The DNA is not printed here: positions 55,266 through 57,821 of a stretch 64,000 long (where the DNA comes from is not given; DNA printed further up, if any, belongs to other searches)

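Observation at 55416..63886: Three paralogous ~600-770 aa polytopic membrane proteins of an unrecognised family, interleaved with a SAM methyltransferase and a GtrA-like small membrane protein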

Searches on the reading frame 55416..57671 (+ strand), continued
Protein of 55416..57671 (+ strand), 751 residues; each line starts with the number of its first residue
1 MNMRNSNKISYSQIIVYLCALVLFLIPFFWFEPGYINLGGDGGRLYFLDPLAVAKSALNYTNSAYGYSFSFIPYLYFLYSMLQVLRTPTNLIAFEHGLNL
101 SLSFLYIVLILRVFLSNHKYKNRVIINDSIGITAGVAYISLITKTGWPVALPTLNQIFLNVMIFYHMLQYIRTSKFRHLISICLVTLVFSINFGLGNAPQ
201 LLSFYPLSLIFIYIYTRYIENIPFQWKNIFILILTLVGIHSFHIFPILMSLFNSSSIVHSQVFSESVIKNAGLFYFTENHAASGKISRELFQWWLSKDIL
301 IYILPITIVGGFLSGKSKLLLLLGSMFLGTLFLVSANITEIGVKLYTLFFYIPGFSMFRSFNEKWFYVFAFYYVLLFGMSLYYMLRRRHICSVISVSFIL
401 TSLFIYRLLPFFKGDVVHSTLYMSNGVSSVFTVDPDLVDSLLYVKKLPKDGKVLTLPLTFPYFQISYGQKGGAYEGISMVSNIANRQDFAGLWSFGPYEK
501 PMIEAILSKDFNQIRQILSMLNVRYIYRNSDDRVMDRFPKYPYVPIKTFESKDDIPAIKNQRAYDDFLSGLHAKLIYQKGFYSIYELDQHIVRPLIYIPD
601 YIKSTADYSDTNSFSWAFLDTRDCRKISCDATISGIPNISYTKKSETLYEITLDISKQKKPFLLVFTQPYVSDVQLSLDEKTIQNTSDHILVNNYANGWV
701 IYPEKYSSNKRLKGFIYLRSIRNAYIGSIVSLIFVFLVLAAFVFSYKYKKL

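Call 51: search_protein_families(library=pfam, proteins=[L001:12225-12545:+, L002:12450-12815:+, L002:18226-18591:+, L003:11829-12125:+, L001:17136-18098:+, L003:16684-17556:+, L001:18108-19586:+, L003:18520-20049:+, L002:15416-18229:+, L002:18675-22340:+], max_evalue=1)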
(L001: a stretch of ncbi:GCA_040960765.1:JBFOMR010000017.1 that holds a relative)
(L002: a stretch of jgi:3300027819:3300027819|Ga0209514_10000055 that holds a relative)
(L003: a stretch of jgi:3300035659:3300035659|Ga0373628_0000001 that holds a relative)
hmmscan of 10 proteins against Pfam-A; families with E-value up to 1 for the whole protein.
L001:12225-12545:+ (106 aa): 6 families
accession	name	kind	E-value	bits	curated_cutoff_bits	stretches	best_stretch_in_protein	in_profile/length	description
PF09843.14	DUF2070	-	0.024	13.4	30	1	9-96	14-108/561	Predicted membrane protein (DUF2070)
PF14378.12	PAP2_3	-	0.073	13.3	27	1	29-73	34-77/190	PAP2 superfamily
PF07947.19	YhhN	-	0.19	11.8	25.6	1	28-97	50-114/182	YhhN family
PF15917.11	Piezo_TM25-28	-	0.54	9.7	27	1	23-80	12-69/328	Piezo TM25-28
PF20295.4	MC8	-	0.67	10.6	25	0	52-68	17-33/48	ABC-three component (ABC-3C) system Middle Component 8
PF20154.4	LNT_N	-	0.8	10.3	27.1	0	34-104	45-117/159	Apolipoprotein N-acyltransferase N-terminal domain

L002:12450-12815:+ (121 aa): 0 families

L002:18226-18591:+ (121 aa): 2 families
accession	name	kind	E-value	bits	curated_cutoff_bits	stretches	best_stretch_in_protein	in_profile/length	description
PF19661.4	DUF6164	-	0.088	13.3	27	1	7-41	73-107/116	Family of unknown function (DUF6164)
PF11992.13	TgpA_N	-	0.22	10.9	30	1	31-100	57-126/333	TgpA N-terminal domain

L003:11829-12125:+ (98 aa): 0 families

L001:17136-18098:+ (320 aa): 0 families

L003:16684-17556:+ (290 aa): 1 family
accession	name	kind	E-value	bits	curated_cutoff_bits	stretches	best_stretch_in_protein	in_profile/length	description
PF03699.18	UPF0182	-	0.25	9.9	27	1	145-262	164-285/770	Uncharacterised protein family (UPF0182)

L001:18108-19586:+ (492 aa): 0 families

L003:18520-20049:+ (509 aa): 1 family
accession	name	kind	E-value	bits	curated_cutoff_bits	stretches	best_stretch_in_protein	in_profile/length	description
PF03196.18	DUF261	-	0.14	12.7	26.1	1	334-373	10-49/137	Protein of unknown function, DUF261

L002:15416-18229:+ (937 aa): 1 family
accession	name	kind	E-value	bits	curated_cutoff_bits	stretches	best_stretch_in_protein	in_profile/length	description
PF08202.16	MIS13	-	0.18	11.5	23.5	1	397-469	144-186/300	Mis12-Mtw1 protein family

L002:18675-22340:+ (1221 aa): 1 family
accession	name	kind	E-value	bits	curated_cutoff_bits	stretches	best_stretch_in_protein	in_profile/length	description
PF19862.4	DUF6336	-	0.095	13.5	25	1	1168-1211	64-107/128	Family of unknown function (DUF6336)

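Call 63: fold_search(model_id=the predicted structure, library=pdb)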
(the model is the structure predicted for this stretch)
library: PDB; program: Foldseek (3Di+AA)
matches with E <= 10: 383; with E <= 0.001: 8
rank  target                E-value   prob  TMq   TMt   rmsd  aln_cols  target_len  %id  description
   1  6w98_A                7.0e-08  1.00  0.52  0.32  19.1       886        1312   11  Single-Particle Cryo-EM Structure of Arabinofuranosyltransferase AftD from Mycobacteria (released 2020-05-13)
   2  6wby                  8.9e-07  1.00  0.51  0.33  20.0       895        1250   11  Single-Particle Cryo-EM Structure of Arabinofuranosyltransferase AftD from Mycobacteria, Mutant R1389S Class 2 (released 2020-05-13)
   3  6wbx                  1.9e-05  1.00  0.52  0.33  19.3       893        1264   11  Single-Particle Cryo-EM Structure of Arabinofuranosyltransferase AftD from Mycobacteria, Mutant R1389S Class 1 (released 2020-05-13)
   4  6ezn_F                2.1e-05  1.00  0.38  0.43  15.3       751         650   10  Cryo-EM structure of the yeast oligosaccharyltransferase (OST) complex (released 2018-01-17)
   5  8b6l_I                2.1e-05  1.00  0.33  0.36  18.0       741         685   12  Subtomogram average of the human Sec61-TRAP-OSTA-translocon (released 2022-12-07)
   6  8age_A                3.7e-05  1.00  0.38  0.43  12.2       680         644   12  Structure of yeast oligosaccharylransferase complex with acceptor peptide bound (released 2022-12-07)
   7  6ftg_5                4.2e-05  1.00  0.35  0.40  16.6       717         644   14  Subtomogram average of OST-containing ribosome-translocon complexes from canine rough microsomal membranes (released 2018-03-21)
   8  8pn9_A                5.1e-05  1.00  0.36  0.40  13.4       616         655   14  Structure of human oligosaccharyltransferase OST-A complex bound to NGI-1 (released 2024-05-08)
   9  5ogl_A                2.1e-03  1.00  0.37  0.39  21.5       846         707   12  Structure of bacterial oligosaccharyltransferase PglB in complex with an acceptor peptide and an lipid-linked oligosac (released 2017-10-25)
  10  6gxc_A                2.9e-03  1.00  0.37  0.39  22.1       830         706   14  Bacterial oligosaccharyltransferase PglB in complex with an inhibitory peptide and a reactive lipid-linked oligosaccha (released 2018-11-14)
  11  5ezm                  2.7e-02  1.00  0.37  0.48   9.8       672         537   10  Crystal Structure of ArnT from Cupriavidus metallidurans in the apo state (released 2016-02-17)
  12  6h7d                  3.9e-02  0.15  0.07  0.09  24.6       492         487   11  Crystal Structure of A. thaliana Sugar Transport Protein 10 in complex with glucose in the outward occluded state (released 2019-02-06)
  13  7crz                  5.5e-02  0.18  0.08  0.11  25.3       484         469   11  Crystal structure of human glucose transporter GLUT3 bound with C3361 (released 2021-01-13)
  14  6s4m                  1.6e-01  0.12  0.08  0.13  24.6       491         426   12  Crystal structure of the human organic anion transporter MFSD10 (TETRAN) (released 2020-05-13)
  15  7aar                  1.7e-01  0.11  0.08  0.11  23.9       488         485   12  sugar/H+ symporter STP10 in inward open conformation (released 2021-08-18)
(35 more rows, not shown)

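Call 69: search_protein_representatives(alignment_id=A1)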
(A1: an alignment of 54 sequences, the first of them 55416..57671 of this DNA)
Query: 54 sequences, 756 profile positions. Proteins with E-value up to 0.001 (for the whole library): 5362; up to 1e-10: 3022; up to 1e-30: 560. The best 150 are listed.
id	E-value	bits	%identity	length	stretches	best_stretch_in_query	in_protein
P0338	1.7e-286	968.7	-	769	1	3-752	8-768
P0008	1.5e-285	965.5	-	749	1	4-756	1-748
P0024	2.6e-284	961.5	-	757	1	7-752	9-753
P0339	4.4e-281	950.8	-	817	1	3-755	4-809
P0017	7.3e-279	943.4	-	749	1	7-755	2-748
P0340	1.5e-270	915.9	-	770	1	3-752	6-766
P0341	8.8e-266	900.2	-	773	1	8-750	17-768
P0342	1.8e-260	882.7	-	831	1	6-748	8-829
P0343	3.5e-258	875.1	-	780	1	6-750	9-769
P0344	3.3e-257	871.8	-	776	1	4-748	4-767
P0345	5.0e-257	871.2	-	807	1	4-753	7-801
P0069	2.2e-251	852.6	-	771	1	4-754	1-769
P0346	1.1e-250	850.3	-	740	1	8-746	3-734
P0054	8.0e-250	847.4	-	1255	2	6-606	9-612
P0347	5.5e-249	844.7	-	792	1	7-747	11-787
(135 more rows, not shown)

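Call 80: find_encoding_contigs(protein=P0063, flank=8000, max_places=1)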
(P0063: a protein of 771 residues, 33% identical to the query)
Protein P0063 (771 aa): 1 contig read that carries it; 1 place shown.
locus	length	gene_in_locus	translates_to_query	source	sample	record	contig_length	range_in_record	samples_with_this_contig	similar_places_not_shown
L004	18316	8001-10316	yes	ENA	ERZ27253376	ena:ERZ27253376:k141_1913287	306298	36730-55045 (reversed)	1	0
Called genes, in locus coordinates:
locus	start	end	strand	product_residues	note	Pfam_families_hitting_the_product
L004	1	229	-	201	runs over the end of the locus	PF00702:Hydrolase (faint), PF08645:PNK3P (weak), PF13419:HAD_2, PF13242:Hydrolase_like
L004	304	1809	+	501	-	-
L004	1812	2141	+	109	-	-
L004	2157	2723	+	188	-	PF18915:DUF5667 (weak)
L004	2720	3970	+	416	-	PF00534:Glycos_transf_1, PF13692:Glyco_trans_1_4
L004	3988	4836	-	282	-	PF00535:Glycos_transf_2, PF10111:Glyco_tranf_2_2 (weak), PF13641:Glyco_tranf_2_3 (weak)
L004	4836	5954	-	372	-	PF13439:Glyco_transf_4, PF13579:Glyco_trans_4_4 (weak), PF20706:GT4-conflict, PF00534:Glycos_transf_1, PF13692:Glyco_trans_1_4, PF13524:Glyco_trans_1_2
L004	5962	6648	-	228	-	PF08241:Methyltransf_11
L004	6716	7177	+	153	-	-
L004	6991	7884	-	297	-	PF01370:Epimerase (weak), PF04321:RmlD_sub_bind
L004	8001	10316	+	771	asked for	-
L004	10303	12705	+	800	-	-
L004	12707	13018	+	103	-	-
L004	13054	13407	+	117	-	-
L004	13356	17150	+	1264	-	-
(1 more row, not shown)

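Call 81: find_encoding_contigs(protein=P0082, flank=8000, max_places=1)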
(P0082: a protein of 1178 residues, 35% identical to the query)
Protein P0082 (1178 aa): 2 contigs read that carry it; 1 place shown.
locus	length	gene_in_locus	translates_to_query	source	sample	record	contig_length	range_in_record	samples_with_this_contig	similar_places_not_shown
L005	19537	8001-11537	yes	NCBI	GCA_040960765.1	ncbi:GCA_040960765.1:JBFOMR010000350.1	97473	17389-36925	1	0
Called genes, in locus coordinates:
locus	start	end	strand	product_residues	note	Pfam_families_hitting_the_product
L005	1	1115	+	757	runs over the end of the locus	-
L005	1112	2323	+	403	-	PF00534:Glycos_transf_1, PF13692:Glyco_trans_1_4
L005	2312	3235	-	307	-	PF04321:RmlD_sub_bind, PF01370:Epimerase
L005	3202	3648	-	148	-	PF05523:FdtA, PF00908:dTDP_sugar_isom, PF14667:Polysacc_synt_C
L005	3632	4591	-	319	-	PF01073:3Beta_HSD (weak), PF01370:Epimerase, PF04321:RmlD_sub_bind, PF16363:GDP_Man_Dehyd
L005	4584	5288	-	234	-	PF13489:Methyltransf_23, PF05401:NodS, PF13847:Methyltransf_31, PF08241:Methyltransf_11, PF08242:Methyltransf_12, PF13649:Methyltransf_25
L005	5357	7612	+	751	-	-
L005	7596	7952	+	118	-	-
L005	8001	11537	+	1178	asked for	-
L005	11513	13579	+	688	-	-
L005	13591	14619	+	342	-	PF01073:3Beta_HSD, PF01370:Epimerase, PF02719:Polysacc_synt_2, PF04321:RmlD_sub_bind, PF07993:NAD_binding_4 (faint), PF13460:NAD_binding_10, PF16363:GDP_Man_Dehyd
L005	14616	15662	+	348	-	PF00535:Glycos_transf_2, PF10111:Glyco_tranf_2_2, PF13506:Glyco_transf_21 (weak), PF13641:Glyco_tranf_2_3, PF13632:Glyco_trans_2_3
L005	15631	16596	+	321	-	PF13489:Methyltransf_23, PF07021:MetW (weak), PF08241:Methyltransf_11, PF08242:Methyltransf_12, PF13649:Methyltransf_25, PF13847:Methyltransf_31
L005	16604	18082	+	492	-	PF00535:Glycos_transf_2, PF13641:Glyco_tranf_2_3 (faint), PF13632:Glyco_trans_2_3 (weak)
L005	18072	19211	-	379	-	PF00534:Glycos_transf_1, PF13692:Glyco_trans_1_4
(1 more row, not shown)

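Call 92: find_related_loci(query=A1, collection=genome_contigs, flank=3000)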
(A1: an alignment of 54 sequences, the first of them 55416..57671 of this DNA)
Query A1 (751 aa) in genome_contigs; peptide patterns used: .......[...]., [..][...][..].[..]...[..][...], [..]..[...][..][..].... (x = any residue, [..] = any of these).
391 stretches matched a pattern; 83 encode a relative of the query (tblastn E <= 1e-3); the best 80 are kept; 73 distinct loci.
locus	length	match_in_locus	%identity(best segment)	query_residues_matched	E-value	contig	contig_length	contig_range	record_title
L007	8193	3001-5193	60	9-739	0e+0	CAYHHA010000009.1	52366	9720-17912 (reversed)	MAG TPA_asm: uncultured Gammaproteobacteria bacterium isolate ERP119702_co3_129 genome assembly, contig: NODE_288_length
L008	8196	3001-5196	43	15-739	0e+0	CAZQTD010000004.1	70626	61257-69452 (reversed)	MAG TPA_asm: uncultured Gammaproteobacteria bacterium isolate binchicken_co58_20 genome assembly, contig: NODE_293_lengt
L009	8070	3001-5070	41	14-743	7e-175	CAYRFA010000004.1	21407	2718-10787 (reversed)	MAG TPA_asm: uncultured Gammaproteobacteria bacterium isolate SRP050083_co2_70 genome assembly, contig: NODE_1660_length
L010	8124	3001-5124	41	2-750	0e+0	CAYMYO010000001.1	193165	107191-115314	MAG TPA_asm: uncultured Gammaproteobacteria bacterium isolate SRP302447_co1_58 genome assembly, contig: NODE_264_length_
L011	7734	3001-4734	48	7-587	3e-161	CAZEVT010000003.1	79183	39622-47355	MAG TPA_asm: uncultured Gammaproteobacteria bacterium isolate SRP119689_co1_156 genome assembly, contig: NODE_311_length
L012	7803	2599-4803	38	9-750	1e-153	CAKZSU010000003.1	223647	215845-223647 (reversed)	MAG: uncultured Patescibacteria group bacterium isolate N1_Bin_METABAT__44_1 genome assembly, contig: c_000003456940, wh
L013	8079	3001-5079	41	18-714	3e-168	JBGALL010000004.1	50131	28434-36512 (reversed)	MAG: Candidatus Woesebacteria bacterium isolate MAG_MBR_H10.109 MBRH10-109_opera_contig_2608, whole genome shotgun seque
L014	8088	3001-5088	33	7-733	8e-110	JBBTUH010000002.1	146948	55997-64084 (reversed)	MAG: Patescibacteria group bacterium isolate H41-bin250_1 H41_bin250_1_000000000002, whole genome shotgun sequence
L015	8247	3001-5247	32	15-746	1e-109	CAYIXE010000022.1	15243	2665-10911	MAG TPA_asm: uncultured Gammaproteobacteria bacterium isolate ERP119705_co7_214 genome assembly, contig: NODE_3255_lengt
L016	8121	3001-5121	35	15-701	1e-113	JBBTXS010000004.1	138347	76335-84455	MAG: Patescibacteria group bacterium isolate H51-bin091_1 H51_bin091_1_000000000004, whole genome shotgun sequence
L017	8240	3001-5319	31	26-739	9e-105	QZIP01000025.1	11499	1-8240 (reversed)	MAG: Candidatus Parcubacteria bacterium isolate SURF_62 Ga0104751_1007678, whole genome shotgun sequence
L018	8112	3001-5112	34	15-701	1e-102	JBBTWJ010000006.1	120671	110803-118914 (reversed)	MAG: Patescibacteria group bacterium isolate H41-bin149_1 H41_bin149_1_000000000006, whole genome shotgun sequence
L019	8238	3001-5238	32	18-745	9e-102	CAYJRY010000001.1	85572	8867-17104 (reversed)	MAG TPA_asm: uncultured Gammaproteobacteria bacterium isolate ERP125453_co1_466 genome assembly, contig: NODE_137_length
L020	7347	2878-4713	37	4-610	8e-102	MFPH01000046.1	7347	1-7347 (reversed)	MAG: Candidatus Levybacteria bacterium RIFCSPLOWO2_12_FULL_37_14 rifcsplowo2_12_scaffold_42000, whole genome shotgun seq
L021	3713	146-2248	34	18-701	4e-103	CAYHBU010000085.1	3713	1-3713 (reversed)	MAG TPA_asm: uncultured Candidatus Saccharibacteria bacterium isolate ERP119705_co10_107 genome assembly, contig: NODE_1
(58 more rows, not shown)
